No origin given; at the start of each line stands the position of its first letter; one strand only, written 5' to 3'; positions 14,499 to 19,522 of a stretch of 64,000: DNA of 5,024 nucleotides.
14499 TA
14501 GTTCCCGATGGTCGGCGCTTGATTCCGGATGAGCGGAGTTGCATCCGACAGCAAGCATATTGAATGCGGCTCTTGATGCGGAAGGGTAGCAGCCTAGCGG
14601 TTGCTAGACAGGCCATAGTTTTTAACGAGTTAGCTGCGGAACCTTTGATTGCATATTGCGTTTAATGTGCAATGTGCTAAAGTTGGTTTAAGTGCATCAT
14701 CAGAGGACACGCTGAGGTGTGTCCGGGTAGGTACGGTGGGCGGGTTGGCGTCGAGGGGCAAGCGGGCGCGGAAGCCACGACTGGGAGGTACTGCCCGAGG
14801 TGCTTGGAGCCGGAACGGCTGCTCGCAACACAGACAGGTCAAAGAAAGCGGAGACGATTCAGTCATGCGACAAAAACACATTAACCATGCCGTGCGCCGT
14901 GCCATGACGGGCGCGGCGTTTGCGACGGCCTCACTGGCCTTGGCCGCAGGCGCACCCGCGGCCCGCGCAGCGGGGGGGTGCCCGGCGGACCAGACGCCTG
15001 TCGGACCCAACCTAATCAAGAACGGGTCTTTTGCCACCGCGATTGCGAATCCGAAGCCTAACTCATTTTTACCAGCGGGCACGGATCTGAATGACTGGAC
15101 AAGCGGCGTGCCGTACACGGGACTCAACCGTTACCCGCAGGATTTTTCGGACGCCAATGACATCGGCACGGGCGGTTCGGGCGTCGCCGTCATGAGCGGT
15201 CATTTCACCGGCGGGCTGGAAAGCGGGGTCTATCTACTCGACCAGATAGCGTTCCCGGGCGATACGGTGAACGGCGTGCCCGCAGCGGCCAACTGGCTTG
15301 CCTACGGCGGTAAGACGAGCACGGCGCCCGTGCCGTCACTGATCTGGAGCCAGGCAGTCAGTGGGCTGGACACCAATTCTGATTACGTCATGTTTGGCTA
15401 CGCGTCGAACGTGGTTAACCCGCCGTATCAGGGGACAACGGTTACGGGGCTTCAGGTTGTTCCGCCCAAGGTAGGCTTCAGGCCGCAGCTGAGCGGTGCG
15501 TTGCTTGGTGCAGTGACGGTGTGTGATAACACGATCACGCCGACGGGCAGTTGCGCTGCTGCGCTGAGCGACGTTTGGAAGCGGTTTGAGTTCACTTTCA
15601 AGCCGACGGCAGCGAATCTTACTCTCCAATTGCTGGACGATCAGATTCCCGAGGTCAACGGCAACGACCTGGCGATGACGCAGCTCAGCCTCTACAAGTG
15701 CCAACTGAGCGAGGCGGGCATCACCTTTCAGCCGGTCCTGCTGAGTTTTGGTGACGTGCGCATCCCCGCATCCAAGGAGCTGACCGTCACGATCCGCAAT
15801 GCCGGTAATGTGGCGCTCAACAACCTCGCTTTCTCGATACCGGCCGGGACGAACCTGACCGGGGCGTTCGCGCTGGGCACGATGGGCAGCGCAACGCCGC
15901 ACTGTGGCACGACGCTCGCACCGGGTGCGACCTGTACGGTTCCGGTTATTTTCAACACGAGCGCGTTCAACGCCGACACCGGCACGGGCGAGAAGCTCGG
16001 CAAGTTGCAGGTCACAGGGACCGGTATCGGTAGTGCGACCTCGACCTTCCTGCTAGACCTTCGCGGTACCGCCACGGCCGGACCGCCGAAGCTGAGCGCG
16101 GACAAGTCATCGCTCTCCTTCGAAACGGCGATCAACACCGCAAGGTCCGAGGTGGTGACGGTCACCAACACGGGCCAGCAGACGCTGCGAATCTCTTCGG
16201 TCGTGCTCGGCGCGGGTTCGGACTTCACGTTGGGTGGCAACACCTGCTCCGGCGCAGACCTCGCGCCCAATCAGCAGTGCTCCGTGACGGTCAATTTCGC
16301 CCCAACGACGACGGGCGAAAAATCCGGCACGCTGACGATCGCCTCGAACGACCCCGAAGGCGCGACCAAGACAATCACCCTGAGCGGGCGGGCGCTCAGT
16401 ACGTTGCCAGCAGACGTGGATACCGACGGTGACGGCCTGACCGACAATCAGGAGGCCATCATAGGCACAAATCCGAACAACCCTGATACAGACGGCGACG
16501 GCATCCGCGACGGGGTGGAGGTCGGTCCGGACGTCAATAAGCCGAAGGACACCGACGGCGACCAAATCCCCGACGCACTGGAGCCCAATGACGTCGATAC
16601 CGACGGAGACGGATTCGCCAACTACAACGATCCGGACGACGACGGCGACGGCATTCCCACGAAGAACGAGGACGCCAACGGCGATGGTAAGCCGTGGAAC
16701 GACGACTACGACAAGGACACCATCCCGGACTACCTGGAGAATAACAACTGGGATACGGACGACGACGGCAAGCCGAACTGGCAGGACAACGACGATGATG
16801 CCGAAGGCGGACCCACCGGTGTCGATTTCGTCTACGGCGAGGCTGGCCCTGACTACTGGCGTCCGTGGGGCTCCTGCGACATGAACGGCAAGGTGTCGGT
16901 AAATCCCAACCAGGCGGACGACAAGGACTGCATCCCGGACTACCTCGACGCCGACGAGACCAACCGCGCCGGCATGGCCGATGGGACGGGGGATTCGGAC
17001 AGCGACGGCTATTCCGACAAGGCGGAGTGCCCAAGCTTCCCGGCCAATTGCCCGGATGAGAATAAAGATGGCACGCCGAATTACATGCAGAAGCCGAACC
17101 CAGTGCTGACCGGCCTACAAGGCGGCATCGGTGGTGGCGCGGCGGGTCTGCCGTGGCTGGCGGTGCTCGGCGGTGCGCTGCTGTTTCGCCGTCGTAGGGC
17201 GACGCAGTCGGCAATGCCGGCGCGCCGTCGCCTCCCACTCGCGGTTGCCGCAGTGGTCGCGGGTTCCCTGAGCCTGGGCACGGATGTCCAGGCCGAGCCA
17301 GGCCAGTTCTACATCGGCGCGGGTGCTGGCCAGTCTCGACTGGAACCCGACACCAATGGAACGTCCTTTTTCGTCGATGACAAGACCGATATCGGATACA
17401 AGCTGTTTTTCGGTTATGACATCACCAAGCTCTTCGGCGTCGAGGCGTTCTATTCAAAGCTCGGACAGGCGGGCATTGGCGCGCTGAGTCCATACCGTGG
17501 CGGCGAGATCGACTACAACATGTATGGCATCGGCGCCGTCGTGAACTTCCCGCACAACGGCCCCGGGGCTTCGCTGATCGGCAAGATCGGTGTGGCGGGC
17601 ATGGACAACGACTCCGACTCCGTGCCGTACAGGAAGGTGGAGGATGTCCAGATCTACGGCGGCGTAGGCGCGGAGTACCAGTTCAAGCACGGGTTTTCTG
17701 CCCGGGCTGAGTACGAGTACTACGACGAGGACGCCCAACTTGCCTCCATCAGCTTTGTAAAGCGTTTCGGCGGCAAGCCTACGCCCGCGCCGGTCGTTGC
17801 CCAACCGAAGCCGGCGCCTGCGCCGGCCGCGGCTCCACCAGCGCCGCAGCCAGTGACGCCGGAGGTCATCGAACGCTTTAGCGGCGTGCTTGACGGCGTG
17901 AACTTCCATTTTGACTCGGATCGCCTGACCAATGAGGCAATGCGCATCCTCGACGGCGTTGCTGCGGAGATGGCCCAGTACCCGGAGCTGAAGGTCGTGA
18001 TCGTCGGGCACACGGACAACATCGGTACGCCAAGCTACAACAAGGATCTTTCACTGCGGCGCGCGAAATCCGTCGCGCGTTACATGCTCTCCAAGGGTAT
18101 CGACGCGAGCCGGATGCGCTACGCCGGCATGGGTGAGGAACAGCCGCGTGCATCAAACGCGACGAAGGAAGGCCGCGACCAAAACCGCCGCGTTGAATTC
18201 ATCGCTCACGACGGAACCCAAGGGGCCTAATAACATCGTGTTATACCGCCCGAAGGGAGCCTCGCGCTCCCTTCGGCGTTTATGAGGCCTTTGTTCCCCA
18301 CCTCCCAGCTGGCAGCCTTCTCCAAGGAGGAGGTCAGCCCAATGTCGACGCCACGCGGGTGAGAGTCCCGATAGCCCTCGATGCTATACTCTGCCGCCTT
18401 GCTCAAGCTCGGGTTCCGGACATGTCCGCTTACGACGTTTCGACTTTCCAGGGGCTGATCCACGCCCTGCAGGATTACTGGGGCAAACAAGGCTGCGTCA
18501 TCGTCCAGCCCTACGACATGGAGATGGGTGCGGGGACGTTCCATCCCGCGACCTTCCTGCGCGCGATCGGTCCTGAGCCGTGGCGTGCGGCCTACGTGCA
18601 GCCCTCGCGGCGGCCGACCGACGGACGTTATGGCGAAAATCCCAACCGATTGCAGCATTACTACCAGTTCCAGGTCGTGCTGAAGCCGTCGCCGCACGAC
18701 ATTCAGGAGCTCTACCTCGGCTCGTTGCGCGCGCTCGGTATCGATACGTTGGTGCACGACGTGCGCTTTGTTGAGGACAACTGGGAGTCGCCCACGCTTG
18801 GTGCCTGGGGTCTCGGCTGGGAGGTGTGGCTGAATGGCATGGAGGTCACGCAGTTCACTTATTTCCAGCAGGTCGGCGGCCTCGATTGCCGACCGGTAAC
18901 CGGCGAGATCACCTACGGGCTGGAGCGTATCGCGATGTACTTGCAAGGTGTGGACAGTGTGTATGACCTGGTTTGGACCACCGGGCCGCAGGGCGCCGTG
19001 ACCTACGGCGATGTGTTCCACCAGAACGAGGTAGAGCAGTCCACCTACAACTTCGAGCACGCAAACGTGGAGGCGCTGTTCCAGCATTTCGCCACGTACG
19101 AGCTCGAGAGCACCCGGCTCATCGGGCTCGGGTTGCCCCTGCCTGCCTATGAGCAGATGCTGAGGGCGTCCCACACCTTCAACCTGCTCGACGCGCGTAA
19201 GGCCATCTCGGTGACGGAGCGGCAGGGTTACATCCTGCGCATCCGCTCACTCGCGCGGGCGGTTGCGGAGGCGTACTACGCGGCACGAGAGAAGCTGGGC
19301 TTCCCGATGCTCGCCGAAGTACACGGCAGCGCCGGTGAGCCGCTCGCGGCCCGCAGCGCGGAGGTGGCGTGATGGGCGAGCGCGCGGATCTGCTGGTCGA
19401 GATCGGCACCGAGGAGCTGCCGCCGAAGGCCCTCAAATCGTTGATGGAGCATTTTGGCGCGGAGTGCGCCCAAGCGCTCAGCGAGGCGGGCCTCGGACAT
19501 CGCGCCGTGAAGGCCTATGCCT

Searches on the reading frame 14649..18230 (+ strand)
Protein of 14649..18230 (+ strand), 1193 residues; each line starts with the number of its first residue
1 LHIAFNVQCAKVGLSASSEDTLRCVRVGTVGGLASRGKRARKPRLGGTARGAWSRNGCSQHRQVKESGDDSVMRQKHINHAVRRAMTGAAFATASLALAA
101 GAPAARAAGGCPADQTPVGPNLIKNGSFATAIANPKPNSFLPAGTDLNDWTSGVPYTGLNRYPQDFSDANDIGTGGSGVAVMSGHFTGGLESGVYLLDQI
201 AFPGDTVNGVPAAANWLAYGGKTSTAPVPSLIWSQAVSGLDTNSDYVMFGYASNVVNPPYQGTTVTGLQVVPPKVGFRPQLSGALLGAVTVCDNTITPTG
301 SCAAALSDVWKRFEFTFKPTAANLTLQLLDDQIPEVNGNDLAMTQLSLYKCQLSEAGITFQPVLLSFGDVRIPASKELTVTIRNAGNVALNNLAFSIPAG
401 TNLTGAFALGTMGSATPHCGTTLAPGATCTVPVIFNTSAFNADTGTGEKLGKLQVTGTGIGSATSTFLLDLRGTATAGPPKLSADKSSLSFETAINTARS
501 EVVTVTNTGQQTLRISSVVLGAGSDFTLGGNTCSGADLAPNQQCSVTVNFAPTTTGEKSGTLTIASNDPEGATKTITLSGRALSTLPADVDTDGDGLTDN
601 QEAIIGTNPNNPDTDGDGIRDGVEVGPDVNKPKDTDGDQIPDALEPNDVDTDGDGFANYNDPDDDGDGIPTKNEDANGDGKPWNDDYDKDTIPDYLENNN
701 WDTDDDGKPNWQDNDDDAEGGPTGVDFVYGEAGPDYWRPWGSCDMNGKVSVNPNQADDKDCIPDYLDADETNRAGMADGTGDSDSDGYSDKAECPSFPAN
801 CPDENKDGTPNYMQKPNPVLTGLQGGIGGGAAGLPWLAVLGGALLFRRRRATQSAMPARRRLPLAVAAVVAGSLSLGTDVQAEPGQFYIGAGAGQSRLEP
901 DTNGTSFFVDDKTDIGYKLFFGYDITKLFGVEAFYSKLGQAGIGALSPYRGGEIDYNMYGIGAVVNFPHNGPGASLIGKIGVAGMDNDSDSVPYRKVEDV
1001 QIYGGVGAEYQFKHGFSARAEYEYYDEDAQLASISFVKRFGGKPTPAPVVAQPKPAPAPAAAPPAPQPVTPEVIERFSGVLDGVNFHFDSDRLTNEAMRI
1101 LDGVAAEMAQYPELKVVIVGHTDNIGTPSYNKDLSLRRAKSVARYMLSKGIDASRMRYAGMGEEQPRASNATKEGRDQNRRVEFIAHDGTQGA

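Call 50: search_protein_families(library=pfam, proteins=[window:14649-18230:+], max_evalue=0.00001)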
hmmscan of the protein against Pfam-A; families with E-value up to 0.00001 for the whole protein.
window:14649-18230:+ (1193 aa): 7 families
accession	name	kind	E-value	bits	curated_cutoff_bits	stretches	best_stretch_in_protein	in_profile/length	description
PF00691.25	OmpA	-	1.2e-23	83.8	27.2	1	1086-1180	2-98/98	OmpA family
PF22073.2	Cep192_D4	-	1.6e-18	67.4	35.5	1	480-580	2-109/112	Cep192 domain 4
PF13505.12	OMP_b-brl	-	3.8e-15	56.9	28.7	1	867-1027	2-155/175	Outer membrane protein beta-barrel domain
PF22544.2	HYDIN_VesB_CFA65-like_Ig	-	5.5e-13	49.4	25.5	1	480-580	1-99/100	HYDIN/CFA65/VesB-like, Ig-like domain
PF15780.11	ASH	-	7.9e-12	45.6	27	1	485-568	10-92/98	Abnormal spindle-like microcephaly-assoc'd, ASPM-SPD-2-Hydin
PF18884.5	TSP3_bac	-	7.6e-09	35.7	25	1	591-612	1-22/22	Bacterial TSP3 repeat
PF01389.23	OmpA_membrane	-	4.7e-08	33.4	21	1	886-1026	5-150/180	OmpA-like transmembrane domain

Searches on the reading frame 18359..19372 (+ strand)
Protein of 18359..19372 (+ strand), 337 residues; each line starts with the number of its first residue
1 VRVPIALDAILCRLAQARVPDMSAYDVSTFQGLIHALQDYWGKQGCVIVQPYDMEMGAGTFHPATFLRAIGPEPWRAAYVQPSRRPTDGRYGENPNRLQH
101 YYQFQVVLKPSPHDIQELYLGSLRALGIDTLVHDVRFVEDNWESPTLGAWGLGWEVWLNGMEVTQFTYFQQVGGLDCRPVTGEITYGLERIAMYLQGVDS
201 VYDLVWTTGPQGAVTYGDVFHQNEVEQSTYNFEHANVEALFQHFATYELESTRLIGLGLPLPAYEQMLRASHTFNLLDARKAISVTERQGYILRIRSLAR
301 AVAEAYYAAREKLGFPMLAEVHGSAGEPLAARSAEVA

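Call 51: search_protein_families(library=pfam, proteins=[window:18359-19372:+], max_evalue=0.00001)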
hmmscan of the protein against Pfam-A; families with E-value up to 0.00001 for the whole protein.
window:18359-19372:+ (337 aa): 1 family
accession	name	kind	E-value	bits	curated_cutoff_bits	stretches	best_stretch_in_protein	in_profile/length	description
PF02091.20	tRNA-synt_2e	-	3e-151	502.8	27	1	30-311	1-278/278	Glycyl-tRNA synthetase alpha subunit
